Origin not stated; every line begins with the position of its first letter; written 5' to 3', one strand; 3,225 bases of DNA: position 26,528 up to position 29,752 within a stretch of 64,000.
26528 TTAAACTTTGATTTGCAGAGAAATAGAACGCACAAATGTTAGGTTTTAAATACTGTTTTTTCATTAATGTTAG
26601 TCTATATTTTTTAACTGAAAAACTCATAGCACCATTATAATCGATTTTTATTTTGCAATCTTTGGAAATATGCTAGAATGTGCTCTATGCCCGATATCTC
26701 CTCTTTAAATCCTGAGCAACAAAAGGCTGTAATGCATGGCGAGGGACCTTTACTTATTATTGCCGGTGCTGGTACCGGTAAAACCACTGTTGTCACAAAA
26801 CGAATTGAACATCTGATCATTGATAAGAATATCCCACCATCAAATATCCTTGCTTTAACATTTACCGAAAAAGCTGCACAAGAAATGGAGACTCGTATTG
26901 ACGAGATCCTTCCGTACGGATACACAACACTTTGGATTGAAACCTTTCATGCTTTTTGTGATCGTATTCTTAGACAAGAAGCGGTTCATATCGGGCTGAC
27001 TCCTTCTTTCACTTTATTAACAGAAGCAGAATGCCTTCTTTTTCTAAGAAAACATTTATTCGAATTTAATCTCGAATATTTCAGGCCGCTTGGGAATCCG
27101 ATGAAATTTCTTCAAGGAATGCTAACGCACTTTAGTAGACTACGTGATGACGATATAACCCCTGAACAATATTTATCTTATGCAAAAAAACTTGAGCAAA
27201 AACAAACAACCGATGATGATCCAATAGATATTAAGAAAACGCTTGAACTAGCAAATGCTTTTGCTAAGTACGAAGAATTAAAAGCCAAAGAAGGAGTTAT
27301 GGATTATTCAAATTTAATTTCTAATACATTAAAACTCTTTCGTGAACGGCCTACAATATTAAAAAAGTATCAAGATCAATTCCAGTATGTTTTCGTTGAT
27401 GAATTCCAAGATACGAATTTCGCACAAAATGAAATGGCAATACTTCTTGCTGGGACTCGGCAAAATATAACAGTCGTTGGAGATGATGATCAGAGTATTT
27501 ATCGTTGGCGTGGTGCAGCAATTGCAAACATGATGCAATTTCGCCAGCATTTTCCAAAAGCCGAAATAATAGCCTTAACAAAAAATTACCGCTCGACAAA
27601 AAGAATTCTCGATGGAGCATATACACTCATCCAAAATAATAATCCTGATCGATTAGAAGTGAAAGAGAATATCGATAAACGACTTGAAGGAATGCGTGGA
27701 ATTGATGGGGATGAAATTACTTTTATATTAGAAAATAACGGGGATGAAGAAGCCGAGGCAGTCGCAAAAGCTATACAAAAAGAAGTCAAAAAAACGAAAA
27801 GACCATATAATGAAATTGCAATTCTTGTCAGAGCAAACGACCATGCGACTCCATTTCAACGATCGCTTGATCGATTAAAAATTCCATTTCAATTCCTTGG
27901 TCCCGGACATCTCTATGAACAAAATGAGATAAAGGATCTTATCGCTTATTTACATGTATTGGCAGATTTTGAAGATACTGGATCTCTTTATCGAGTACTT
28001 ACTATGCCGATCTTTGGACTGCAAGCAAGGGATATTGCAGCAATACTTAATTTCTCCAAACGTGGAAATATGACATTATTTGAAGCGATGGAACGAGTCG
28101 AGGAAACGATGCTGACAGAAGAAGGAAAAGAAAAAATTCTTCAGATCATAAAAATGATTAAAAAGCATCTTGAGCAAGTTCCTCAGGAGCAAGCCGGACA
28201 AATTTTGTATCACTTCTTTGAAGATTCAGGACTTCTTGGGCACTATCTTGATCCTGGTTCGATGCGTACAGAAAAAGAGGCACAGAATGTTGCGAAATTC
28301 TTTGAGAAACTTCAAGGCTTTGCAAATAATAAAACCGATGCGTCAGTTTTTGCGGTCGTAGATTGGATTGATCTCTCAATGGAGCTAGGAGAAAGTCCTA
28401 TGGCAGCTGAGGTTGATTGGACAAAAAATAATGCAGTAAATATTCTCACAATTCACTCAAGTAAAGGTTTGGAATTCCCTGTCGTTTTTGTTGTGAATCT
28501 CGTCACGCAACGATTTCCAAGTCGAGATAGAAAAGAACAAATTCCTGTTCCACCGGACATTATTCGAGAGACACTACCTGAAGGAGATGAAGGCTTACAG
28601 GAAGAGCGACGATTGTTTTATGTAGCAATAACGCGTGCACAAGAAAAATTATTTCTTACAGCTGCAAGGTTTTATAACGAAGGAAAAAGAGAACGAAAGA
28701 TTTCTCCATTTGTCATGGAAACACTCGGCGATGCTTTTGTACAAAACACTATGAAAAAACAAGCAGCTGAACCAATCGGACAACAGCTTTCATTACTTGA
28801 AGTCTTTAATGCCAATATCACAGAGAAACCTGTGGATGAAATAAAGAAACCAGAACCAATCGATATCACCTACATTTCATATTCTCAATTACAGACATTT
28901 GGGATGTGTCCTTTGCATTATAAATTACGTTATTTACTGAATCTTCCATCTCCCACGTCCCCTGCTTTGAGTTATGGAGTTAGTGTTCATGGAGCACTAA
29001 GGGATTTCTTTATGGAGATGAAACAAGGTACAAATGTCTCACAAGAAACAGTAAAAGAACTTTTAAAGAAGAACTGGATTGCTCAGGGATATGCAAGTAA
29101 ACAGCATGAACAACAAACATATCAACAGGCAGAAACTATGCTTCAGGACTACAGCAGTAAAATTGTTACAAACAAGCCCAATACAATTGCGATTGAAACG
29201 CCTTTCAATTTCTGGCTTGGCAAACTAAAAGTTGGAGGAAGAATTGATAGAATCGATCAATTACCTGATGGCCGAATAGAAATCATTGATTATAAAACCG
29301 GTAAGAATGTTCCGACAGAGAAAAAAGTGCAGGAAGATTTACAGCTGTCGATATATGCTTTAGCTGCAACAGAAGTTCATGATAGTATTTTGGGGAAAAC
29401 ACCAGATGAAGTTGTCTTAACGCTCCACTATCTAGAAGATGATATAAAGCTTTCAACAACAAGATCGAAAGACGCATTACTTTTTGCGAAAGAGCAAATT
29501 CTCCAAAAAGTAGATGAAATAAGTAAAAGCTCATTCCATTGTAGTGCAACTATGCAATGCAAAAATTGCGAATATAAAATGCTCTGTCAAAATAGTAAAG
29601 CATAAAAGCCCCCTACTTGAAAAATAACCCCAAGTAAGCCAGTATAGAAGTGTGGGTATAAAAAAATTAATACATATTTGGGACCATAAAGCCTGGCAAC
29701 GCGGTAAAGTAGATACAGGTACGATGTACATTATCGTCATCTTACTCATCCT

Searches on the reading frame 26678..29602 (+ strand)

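Call 96: search_protein_families(library=pfam, proteins=[window:26678-29602:+], max_evalue=0.00001)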
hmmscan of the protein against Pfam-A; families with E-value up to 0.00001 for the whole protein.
window:26678-29602:+ (975 aa): 8 families
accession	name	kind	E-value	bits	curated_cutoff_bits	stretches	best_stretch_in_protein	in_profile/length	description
PF00580.27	UvrD-helicase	-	9.9e-78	262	23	1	10-293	1-271/271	UvrD/REP helicase N-terminal domain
PF13361.12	UvrD_C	-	9.3e-57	193.5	25.6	1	298-663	1-348/350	UvrD-like helicase C-terminal domain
PF12705.13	PDDEXK_1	-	2.3e-35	123.2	22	1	733-971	2-247/247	PD-(D/E)XK nuclease superfamily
PF13245.12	AAA_19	-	1.4e-21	77.5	25.1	1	14-276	1-132/134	AAA domain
PF13538.12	UvrD_C_2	-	1.6e-12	47.5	27.4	0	589-611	4-26/52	UvrD-like helicase C-terminal domain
PF10926.14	DUF2800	-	1.4e-11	44.7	21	1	755-972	24-234/368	Protein of unknown function (DUF2800)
PF13604.12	AAA_30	-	3.3e-08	34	27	0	10-74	2-66/191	AAA domain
PF01443.25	Viral_helicase1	-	5.6e-06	26.8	21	0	27-77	3-50/228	Viral superfamily 1 RNA helicase core domain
